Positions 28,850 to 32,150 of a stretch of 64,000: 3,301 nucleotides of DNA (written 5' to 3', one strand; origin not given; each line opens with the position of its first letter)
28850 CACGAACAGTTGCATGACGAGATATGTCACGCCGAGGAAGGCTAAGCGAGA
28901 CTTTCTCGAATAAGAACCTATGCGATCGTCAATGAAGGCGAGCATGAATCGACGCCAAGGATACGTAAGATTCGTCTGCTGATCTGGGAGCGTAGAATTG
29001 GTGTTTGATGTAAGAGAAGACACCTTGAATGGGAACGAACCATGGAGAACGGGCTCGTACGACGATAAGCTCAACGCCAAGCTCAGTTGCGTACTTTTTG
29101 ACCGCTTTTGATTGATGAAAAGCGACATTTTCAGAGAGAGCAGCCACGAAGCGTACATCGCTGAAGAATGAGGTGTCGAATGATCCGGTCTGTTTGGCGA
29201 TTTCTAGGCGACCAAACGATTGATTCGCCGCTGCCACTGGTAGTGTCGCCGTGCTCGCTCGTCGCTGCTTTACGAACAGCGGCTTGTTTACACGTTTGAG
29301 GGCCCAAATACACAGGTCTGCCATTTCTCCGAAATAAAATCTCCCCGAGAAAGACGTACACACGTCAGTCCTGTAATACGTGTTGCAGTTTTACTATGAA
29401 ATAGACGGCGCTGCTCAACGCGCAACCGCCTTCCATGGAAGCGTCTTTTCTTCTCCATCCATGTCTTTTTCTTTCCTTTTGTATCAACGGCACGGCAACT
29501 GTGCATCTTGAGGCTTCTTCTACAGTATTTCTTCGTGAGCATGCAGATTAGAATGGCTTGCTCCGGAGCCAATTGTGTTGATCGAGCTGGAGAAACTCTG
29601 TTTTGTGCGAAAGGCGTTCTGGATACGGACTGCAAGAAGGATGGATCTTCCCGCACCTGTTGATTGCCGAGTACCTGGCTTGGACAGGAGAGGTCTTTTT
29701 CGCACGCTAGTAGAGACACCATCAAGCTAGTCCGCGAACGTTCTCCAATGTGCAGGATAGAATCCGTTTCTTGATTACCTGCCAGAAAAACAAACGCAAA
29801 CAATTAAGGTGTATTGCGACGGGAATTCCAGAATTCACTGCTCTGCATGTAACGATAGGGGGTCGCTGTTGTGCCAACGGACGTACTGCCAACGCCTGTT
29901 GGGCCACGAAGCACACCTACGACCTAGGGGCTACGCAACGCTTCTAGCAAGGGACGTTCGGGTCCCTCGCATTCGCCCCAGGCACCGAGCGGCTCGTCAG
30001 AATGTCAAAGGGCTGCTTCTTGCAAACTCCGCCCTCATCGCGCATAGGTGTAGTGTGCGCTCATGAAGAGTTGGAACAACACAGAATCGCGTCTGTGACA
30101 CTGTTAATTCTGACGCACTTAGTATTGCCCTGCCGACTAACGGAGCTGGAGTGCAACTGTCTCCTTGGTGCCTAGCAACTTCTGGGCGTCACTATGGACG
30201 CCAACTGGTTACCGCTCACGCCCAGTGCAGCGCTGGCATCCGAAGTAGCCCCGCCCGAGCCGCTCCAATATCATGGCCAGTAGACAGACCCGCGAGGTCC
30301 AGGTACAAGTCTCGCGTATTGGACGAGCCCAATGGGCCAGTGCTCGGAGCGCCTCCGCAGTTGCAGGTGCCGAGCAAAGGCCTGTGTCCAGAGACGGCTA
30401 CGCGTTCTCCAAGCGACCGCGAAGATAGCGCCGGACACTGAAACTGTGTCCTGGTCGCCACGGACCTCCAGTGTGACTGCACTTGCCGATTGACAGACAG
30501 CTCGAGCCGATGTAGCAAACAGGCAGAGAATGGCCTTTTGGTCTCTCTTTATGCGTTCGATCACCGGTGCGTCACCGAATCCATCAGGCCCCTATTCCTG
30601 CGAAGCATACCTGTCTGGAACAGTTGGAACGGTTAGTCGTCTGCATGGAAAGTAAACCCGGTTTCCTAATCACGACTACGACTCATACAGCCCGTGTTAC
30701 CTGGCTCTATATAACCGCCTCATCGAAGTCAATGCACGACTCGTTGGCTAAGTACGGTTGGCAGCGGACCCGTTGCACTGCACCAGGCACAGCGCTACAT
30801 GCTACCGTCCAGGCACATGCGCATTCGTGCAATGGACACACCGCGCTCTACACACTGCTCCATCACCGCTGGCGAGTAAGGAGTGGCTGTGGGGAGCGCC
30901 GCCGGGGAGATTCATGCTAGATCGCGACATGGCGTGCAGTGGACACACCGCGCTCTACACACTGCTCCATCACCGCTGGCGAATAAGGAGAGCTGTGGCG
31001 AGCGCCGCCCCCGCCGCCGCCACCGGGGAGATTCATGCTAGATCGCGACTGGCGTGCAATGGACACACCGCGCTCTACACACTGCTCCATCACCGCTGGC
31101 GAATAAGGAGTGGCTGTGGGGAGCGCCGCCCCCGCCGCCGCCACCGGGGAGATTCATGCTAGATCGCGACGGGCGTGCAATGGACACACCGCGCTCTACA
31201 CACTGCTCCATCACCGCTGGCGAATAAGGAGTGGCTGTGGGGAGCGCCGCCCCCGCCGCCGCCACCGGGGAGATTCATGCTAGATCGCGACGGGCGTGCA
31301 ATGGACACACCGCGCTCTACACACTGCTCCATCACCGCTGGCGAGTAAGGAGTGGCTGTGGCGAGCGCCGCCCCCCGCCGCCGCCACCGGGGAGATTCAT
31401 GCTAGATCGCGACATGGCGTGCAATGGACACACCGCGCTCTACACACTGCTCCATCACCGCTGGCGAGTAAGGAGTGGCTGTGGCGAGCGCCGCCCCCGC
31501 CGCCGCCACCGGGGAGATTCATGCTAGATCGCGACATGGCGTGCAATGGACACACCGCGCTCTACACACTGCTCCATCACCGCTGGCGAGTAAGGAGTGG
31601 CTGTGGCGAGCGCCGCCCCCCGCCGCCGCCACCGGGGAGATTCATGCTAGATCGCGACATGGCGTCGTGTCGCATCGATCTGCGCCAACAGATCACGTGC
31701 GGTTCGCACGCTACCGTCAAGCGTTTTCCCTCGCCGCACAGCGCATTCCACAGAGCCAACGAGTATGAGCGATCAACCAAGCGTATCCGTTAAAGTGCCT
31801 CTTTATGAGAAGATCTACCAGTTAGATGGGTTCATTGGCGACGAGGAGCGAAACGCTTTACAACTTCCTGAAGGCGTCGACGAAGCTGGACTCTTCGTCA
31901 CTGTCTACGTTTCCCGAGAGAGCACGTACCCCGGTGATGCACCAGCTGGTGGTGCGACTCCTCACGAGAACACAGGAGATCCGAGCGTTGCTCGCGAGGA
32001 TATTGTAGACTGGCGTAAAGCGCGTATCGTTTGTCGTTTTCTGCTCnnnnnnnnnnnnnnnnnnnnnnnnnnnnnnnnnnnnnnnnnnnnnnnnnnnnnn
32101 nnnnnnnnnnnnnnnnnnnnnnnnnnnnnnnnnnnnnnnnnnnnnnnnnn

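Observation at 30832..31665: Seven-unit ~121-bp minisatellite abutting the GWD start codon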

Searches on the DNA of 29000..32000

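Call 24: search_rna_families(source=window, start=29000, end=32000, threshold=evalue, max_evalue=10)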
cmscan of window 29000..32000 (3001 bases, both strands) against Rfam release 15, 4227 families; matches with E-value up to 10: 1.
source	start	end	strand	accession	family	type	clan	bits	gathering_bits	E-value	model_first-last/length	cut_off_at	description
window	30947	31007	-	RF01015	mir-885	Gene; miRNA;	-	16.6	66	8.1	1-74/74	no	mir-885 microRNA precursor family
